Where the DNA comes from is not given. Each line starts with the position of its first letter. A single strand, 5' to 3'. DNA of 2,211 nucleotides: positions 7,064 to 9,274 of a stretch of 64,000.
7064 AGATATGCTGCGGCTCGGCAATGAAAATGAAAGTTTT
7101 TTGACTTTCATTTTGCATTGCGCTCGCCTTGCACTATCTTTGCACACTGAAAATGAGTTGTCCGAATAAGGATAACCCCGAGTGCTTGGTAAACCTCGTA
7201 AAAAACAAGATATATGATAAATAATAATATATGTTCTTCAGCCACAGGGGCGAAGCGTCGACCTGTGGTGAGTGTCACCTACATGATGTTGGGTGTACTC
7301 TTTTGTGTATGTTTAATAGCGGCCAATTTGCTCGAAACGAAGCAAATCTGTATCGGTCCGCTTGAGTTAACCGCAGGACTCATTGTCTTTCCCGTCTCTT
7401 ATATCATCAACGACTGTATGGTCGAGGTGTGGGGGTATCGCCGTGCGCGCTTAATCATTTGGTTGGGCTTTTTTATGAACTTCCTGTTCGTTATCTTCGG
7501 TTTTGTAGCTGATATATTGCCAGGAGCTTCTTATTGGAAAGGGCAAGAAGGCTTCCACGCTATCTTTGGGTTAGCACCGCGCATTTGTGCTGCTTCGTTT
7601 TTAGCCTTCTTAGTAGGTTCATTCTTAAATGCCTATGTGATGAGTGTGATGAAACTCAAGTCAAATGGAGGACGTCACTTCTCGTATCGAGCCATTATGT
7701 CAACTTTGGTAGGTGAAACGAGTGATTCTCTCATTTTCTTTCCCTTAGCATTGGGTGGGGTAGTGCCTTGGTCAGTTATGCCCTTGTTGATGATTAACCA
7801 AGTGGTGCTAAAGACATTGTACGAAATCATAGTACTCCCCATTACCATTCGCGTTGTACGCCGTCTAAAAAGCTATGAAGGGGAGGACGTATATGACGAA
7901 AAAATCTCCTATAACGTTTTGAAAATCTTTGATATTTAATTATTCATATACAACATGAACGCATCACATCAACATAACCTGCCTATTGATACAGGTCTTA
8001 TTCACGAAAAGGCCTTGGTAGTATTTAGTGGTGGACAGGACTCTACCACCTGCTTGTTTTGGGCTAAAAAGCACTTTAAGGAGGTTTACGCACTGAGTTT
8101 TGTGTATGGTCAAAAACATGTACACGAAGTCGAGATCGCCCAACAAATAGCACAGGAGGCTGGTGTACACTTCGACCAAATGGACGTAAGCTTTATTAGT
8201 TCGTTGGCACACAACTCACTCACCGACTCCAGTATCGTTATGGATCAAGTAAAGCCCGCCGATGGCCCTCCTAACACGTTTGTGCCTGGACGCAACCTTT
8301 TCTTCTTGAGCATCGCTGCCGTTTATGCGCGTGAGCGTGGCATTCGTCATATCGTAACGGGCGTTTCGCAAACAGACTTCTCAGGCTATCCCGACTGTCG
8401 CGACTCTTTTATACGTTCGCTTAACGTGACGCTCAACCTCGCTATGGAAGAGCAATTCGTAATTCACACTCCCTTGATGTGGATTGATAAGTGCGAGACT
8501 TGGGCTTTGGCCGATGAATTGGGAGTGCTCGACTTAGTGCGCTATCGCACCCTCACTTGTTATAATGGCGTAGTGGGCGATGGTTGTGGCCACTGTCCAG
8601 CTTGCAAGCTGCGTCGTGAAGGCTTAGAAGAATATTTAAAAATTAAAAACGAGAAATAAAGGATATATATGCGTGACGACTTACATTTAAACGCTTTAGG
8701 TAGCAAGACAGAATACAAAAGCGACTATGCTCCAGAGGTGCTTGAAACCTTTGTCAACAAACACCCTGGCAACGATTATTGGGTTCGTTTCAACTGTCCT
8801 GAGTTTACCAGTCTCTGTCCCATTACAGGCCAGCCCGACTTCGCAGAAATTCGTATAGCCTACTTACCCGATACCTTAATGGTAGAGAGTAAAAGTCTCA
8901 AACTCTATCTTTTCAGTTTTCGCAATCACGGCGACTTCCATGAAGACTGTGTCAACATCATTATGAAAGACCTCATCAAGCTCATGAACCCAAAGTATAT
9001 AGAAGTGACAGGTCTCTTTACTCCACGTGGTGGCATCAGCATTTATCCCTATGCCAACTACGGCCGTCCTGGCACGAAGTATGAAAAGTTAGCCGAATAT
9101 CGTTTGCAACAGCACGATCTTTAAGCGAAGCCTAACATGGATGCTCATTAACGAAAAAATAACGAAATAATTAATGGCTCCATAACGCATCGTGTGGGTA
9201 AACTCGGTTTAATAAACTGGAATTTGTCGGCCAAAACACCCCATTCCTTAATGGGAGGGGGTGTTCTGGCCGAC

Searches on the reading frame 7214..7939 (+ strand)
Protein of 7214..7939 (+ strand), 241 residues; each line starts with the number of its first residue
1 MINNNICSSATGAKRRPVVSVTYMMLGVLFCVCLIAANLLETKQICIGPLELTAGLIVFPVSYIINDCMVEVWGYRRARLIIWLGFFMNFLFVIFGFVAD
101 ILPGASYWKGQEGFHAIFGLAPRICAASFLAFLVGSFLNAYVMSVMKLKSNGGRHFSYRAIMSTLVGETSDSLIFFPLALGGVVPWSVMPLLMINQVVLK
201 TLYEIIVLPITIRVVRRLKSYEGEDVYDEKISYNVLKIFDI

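Call 5: search_protein_families(library=pfam, proteins=[window:7214-7939:+])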
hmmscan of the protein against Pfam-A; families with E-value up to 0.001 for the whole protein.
window:7214-7939:+ (241 aa): 1 family
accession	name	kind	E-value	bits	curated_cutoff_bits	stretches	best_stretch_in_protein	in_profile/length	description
PF02592.20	Vut_1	-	1.3e-47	162.4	27.2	1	53-213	1-151/152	Putative vitamin uptake transporter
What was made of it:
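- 7214..7939 (+): yhhQ (Vut_1 family, queuosine-precursor transporter); AUG at 7214-7216. Pfam E 1.3e-47 (call 5).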

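Call 7: find_related_loci(query=window:7214-7939:+, collection=genome_contigs, flank=3000)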
Query window:7214-7939:+ (241 aa) in genome_contigs; peptide patterns used: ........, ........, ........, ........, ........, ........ (x = any residue, [..] = any of these).
184 stretches matched a pattern; 144 encode a relative of the query (tblastn E <= 1e-3); the best 80 are kept; 80 distinct loci.
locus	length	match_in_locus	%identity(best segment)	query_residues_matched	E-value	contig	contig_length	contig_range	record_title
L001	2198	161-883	97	1-241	3e-168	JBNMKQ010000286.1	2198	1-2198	MAG: Alloprevotella sp. isolate CM_BacAll1492.39 k141_97992_length_2198_cov_16.0000, whole genome shotgun sequence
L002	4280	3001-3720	83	1-241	1e-134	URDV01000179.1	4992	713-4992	uncultured Prevotella sp. isolate UMGS903 genome assembly, contig: NODE_1466_length_4992_cov_4.86449, whole genome shotg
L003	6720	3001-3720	83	1-241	2e-131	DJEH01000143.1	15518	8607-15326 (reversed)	MAG TPA_asm: Prevotellaceae bacterium UBA5903 UBA5903_contig_11476, whole genome shotgun sequence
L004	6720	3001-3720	82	1-241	8e-131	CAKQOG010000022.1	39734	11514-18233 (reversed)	MAG: uncultured Prevotellamassilia sp. isolate REFINED_METABAT215_TOP10_CONTIGS_1500_ASSEMBLY_K77_MERGED__Hadza_MoBio_ha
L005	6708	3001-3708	80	3-240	1e-128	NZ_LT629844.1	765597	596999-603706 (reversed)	Prevotellamassilia timonensis strain Marseille-P2831T, whole genome shotgun sequence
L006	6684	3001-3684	82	14-241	4e-127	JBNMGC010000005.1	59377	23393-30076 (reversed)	MAG: Alloprevotella sp. isolate CM_BacAll2018.68 k141_410356_length_59377_cov_37.4383, whole genome shotgun sequence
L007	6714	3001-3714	79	5-241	9e-127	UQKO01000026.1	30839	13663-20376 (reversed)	uncultured Prevotella sp. isolate UMGS373 genome assembly, contig: NODE_491_length_30839_cov_21.4039, whole genome shotg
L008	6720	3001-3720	79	1-241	1e-126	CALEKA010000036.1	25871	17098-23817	MAG TPA_asm: uncultured Prevotella sp. isolate SRR1747041_bin.25_CONCOCT_v1.1_MAG genome assembly, contig: ERZ808270.400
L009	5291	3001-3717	81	1-241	4e-126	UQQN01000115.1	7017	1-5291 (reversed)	uncultured Prevotella sp. isolate UMGS541 genome assembly, contig: NODE_3235_length_7017_cov_8.843867, whole genome shot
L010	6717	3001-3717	80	1-241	8e-125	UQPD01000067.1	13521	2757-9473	uncultured Prevotella sp. isolate UMGS499 genome assembly, contig: NODE_585_length_13521_cov_12.609238, whole genome sho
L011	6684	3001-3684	79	14-241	5e-122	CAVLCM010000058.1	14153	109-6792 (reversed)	bacterium isolate G02639-L1_cleanbin_000008 genome assembly, contig: Spades_G02639-L1_contig_1461, whole genome shotgun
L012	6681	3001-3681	77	15-241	1e-121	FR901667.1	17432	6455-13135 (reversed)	Prevotella sp. CAG:891 genomic scaffold, scf131, whole genome shotgun sequence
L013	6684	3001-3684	77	14-241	2e-120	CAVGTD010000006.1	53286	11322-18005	Clostridiales bacterium isolate H07648-L1_cleanbin_000010 genome assembly, contig: Spades_H07648-L1_contig_229, whole ge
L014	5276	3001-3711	73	5-241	5e-120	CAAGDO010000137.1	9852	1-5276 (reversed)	MAG TPA_asm: Bacteroidaceae bacterium, isolate HGM05072, WGS project CAAGDO010000000 data, contig: SRS476147_37_k119_598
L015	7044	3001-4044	73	3-241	4e-119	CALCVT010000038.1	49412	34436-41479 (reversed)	MAG TPA_asm: uncultured Prevotella sp. isolate ERR318688_bin.14_CONCOCT_v1.1_MAG genome assembly, contig: ERZ1764608.775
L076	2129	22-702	68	14-241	2e-107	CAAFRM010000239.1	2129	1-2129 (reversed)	MAG TPA_asm: uncultured Prevotella sp., isolate HGM04955, WGS project CAAFRM010000000 data, contig: SRS294916_12_k89_448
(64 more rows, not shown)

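Call 18: find_homologous_proteins(query=window:7214-7939:+, max_evalue=1e-10)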
Query window:7214-7939:+ (241 aa): 8000 proteins with E <= 1e-10 among 8000 candidates; the best 120 are listed.
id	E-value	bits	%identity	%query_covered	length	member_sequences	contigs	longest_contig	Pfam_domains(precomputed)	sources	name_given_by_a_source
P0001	1.8e-152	524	99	100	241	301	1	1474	PF02592.21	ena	-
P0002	3.4e-135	467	88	100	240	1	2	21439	PF02592.21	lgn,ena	-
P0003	2.8e-133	461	86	100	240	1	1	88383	PF02592.21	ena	-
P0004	8.3e-131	453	91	94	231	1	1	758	PF02592.21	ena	-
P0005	1.8e-130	452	90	94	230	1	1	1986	PF02592.21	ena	-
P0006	2.5e-127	442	84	97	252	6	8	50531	PF02592.21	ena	-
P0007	9.7e-127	440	82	100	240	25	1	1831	PF02592.21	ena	-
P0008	1.1e-126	440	82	100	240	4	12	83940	PF02592.21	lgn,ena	-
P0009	6.8e-126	437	81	100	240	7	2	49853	PF02592.21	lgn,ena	-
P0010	1.7e-124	432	81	100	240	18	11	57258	PF02592.21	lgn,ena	-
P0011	1.7e-124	432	81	99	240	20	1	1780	PF02592.21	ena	-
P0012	1.5e-123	429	78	100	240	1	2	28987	PF02592.21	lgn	-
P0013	3.4e-123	428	80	99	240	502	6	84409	PF02592.21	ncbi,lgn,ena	-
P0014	7.4e-123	427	79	100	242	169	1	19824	PF02592.21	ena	-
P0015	2.9e-122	425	79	100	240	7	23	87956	PF02592.21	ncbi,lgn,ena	-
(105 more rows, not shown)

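Call 32: search_protein_representatives(protein=window:7214-7939:+)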
Query: 241 residues. Proteins with E-value up to 0.001 (for the whole library): 3951; up to 1e-10: 1726; up to 1e-30: 213. The best 150 are listed.
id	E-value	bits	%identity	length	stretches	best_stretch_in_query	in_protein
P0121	1.3e-100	352.5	68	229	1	15-239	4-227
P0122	1.0e-68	248.1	53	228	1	19-240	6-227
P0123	1.3e-64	234.7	63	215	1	15-184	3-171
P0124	7.4e-64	232.2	60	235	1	58-241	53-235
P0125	1.8e-63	230.9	50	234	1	13-241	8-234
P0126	1.0e-62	228.5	60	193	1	50-219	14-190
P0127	2.6e-62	227.1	66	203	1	18-181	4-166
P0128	1.0e-60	221.9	52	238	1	9-222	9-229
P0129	1.5e-60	221.4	48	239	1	18-241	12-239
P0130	3.8e-58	213.5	62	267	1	17-181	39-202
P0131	3.8e-58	213.5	85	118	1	9-118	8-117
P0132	7.6e-58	212.5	68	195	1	24-174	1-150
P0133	2.0e-57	211.2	63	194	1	23-178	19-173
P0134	3.0e-57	210.6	64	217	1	24-179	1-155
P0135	1.0e-56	208.8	50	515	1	19-228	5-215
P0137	1.4e-55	205.1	46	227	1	20-237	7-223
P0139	7.9e-55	202.6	47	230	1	22-234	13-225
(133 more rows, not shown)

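Call 33: find_encoding_contigs(protein=P0122, flank=1500, max_places=4)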
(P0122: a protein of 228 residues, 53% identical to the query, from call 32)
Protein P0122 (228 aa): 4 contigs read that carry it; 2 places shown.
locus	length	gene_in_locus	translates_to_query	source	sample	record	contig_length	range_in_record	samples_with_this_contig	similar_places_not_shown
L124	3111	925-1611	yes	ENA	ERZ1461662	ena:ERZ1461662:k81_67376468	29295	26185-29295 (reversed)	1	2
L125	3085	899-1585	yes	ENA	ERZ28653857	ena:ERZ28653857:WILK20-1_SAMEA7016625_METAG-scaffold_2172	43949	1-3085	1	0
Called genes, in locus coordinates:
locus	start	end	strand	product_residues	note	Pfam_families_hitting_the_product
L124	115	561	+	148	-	-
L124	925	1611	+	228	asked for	PF02592:Vut_1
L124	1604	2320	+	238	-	PF00702:Hydrolase, PF12710:HAD (weak), PF13419:HAD_2, PF13242:Hydrolase_like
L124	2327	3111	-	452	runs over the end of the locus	PF13472:Lipase_GDSL_2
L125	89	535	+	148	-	-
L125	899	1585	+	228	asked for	PF02592:Vut_1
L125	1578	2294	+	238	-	PF00702:Hydrolase, PF12710:HAD (weak), PF13419:HAD_2, PF13242:Hydrolase_like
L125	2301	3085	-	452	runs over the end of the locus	PF13472:Lipase_GDSL_2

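Call 35: find_encoding_contigs(protein=P0125, flank=1500, max_places=3)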
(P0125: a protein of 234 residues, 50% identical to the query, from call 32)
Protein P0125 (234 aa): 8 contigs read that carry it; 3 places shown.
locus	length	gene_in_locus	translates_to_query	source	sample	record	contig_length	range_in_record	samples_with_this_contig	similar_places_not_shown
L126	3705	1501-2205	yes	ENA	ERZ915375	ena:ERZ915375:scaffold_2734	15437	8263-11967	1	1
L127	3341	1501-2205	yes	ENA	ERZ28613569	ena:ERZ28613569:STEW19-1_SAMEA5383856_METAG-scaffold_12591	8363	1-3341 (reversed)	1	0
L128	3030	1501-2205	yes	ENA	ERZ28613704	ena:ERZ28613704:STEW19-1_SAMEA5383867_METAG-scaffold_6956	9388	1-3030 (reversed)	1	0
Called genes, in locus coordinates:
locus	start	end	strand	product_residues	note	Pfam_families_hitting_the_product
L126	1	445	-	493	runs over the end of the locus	PF00083:Sugar_tr, PF07690:MFS_1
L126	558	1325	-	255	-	PF12724:Flavodoxin_5 (faint), PF13484:Fer4_16 (faint), PF12838:Fer4_7 (faint), PF12797:Fer4_2 (faint), PF13237:Fer4_10, PF00037:Fer4 (faint), PF13187:Fer4_9 (weak)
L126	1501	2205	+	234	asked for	PF02592:Vut_1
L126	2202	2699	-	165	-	-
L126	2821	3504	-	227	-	-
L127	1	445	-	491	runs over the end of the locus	-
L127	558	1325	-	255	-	PF12724:Flavodoxin_5 (faint), PF13484:Fer4_16 (faint), PF12838:Fer4_7 (faint), PF12797:Fer4_2 (faint), PF13237:Fer4_10, PF00037:Fer4 (faint), PF13187:Fer4_9 (weak)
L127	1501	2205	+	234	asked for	PF02592:Vut_1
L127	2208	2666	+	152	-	PF14819:QueF_N (faint), PF14489:QueF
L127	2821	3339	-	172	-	?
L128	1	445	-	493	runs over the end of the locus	PF00083:Sugar_tr, PF07690:MFS_1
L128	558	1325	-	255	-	PF12724:Flavodoxin_5 (faint), PF13484:Fer4_16 (faint), PF12838:Fer4_7 (faint), PF12797:Fer4_2 (faint), PF13237:Fer4_10, PF00037:Fer4 (faint), PF13187:Fer4_9 (weak)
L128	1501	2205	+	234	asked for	PF02592:Vut_1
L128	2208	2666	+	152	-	PF14819:QueF_N (weak), PF14489:QueF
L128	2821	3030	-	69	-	?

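Call 36: find_encoding_contigs(protein=P0128, flank=1500, max_places=3)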
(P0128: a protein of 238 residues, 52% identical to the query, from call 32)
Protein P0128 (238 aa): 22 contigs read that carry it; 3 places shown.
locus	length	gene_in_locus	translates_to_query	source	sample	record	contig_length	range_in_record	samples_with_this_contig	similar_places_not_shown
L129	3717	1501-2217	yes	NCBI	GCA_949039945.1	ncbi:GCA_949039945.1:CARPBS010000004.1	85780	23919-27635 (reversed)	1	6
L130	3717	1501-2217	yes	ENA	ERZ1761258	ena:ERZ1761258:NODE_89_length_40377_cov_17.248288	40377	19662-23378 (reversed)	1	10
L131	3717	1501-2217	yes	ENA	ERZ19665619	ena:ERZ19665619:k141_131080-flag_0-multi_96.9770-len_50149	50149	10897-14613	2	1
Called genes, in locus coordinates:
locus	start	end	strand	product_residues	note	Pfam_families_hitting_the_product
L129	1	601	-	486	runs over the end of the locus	PF01546:Peptidase_M20, PF07687:M20_dimer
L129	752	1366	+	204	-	PF03938:OmpH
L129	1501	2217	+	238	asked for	PF02592:Vut_1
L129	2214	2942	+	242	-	PF00702:Hydrolase, PF13419:HAD_2, PF13242:Hydrolase_like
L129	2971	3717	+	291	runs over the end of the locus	-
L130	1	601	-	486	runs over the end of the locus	PF01546:Peptidase_M20, PF07687:M20_dimer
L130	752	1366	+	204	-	PF03938:OmpH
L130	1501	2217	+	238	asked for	PF02592:Vut_1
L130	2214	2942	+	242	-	PF00702:Hydrolase, PF13419:HAD_2, PF13242:Hydrolase_like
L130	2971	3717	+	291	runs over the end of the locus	-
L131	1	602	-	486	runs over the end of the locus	PF01546:Peptidase_M20, PF07687:M20_dimer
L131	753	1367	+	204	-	PF03938:OmpH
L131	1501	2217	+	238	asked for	PF02592:Vut_1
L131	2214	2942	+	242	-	PF00702:Hydrolase, PF13419:HAD_2, PF13242:Hydrolase_like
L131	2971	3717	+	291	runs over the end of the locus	-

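Call 41: find_encoding_contigs(protein=P0129, flank=1200, max_places=3)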
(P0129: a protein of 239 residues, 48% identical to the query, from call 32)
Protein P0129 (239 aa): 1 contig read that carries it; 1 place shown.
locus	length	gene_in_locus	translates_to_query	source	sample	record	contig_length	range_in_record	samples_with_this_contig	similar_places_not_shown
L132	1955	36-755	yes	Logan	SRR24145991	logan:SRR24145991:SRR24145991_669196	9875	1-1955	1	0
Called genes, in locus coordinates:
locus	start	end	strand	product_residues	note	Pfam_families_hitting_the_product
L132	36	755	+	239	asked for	PF02592:Vut_1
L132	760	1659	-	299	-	-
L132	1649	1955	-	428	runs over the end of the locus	PF03583:LIP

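Call 42: find_encoding_contigs(protein=P0137, flank=1200, max_places=3)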
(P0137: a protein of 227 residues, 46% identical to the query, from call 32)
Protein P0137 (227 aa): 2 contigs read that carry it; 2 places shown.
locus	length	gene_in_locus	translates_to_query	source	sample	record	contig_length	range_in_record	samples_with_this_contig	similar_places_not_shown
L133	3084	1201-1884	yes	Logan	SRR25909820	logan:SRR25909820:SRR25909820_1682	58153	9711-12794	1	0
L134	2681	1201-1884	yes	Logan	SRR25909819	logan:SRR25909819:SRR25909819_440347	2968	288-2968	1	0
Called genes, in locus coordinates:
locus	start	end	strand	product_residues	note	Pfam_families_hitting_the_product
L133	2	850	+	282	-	PF13489:Methyltransf_23, PF13847:Methyltransf_31 (weak), PF08241:Methyltransf_11 (weak), PF13649:Methyltransf_25 (weak)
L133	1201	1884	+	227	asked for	PF02592:Vut_1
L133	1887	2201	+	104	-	-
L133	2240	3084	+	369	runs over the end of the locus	PF00712:DNA_pol3_beta (weak)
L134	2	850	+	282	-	PF13489:Methyltransf_23, PF13847:Methyltransf_31 (weak), PF08241:Methyltransf_11 (weak), PF13649:Methyltransf_25 (weak)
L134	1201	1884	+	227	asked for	PF02592:Vut_1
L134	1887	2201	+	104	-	-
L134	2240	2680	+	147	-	?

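Call 43: find_encoding_contigs(protein=P0139, flank=1200, max_places=3)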
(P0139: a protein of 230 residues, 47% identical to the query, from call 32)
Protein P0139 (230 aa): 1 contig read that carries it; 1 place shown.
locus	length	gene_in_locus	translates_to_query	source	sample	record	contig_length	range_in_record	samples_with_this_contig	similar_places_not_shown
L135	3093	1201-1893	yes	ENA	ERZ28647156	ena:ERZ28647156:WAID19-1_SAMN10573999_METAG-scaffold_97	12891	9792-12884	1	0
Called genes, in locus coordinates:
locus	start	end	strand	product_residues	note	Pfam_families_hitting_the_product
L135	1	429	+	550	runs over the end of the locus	PF02463:SMC_N, PF13175:AAA_15 (weak), PF13476:AAA_23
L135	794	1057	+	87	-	PF01649:Ribosomal_S20p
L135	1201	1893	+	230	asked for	PF02592:Vut_1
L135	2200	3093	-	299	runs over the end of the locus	?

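Call 46: find_related_loci(query=A2, collection=metagenome_contigs, flank=1200)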
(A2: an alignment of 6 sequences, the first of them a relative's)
Query A2 (234 aa) in metagenome_contigs; peptide patterns used: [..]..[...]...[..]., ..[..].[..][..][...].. (x = any residue, [..] = any of these).
600 stretches matched a pattern (row limit reached: there are more); 585 encode a relative of the query (tblastn E <= 1e-3); the best 80 are kept; 80 distinct loci.
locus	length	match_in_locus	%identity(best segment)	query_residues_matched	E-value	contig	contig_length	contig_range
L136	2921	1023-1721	64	1-234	1e-99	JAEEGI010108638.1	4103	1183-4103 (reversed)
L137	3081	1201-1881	59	8-234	3e-87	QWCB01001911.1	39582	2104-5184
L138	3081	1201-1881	58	8-234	4e-86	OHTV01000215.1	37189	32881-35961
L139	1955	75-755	58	8-234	3e-87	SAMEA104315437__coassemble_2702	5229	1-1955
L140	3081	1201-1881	58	8-234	5e-86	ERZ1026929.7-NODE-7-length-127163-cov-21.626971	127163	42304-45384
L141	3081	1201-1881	58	8-234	5e-86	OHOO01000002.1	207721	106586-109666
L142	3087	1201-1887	55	3-234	5e-85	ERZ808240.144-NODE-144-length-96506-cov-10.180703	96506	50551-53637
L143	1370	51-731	58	8-234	4e-91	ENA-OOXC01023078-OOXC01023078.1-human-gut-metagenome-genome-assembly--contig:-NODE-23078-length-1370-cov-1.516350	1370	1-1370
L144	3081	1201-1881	57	8-234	2e-84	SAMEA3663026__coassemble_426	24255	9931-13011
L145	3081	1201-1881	57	8-234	3e-84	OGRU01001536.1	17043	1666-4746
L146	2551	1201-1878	62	8-233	5e-84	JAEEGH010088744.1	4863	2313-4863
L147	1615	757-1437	57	9-234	2e-87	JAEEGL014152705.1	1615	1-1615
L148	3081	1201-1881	58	8-234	1e-82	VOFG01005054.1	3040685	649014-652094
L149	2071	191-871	56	9-234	7e-84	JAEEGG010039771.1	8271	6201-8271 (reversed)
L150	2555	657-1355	53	3-234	2e-83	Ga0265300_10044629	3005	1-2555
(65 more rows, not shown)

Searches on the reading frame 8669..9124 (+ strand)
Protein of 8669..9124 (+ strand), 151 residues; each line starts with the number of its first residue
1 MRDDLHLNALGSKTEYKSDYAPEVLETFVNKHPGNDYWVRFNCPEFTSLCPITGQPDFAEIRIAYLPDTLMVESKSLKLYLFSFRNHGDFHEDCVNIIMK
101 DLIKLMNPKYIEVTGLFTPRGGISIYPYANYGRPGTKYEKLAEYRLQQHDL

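Call 5: search_protein_families(library=pfam, proteins=[window:8669-9124:+])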
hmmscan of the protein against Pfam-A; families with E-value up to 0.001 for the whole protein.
window:8669-9124:+ (151 aa): 2 families
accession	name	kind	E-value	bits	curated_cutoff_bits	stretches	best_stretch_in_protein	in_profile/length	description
PF14489.11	QueF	-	1e-32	112.6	27.3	1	56-134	1-79/81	QueF-like protein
PF14819.11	QueF_N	-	1.2e-05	26.1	25.6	1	32-107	31-104/111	Nitrile reductase, 7-cyano-7-deazaguanine-reductase N-term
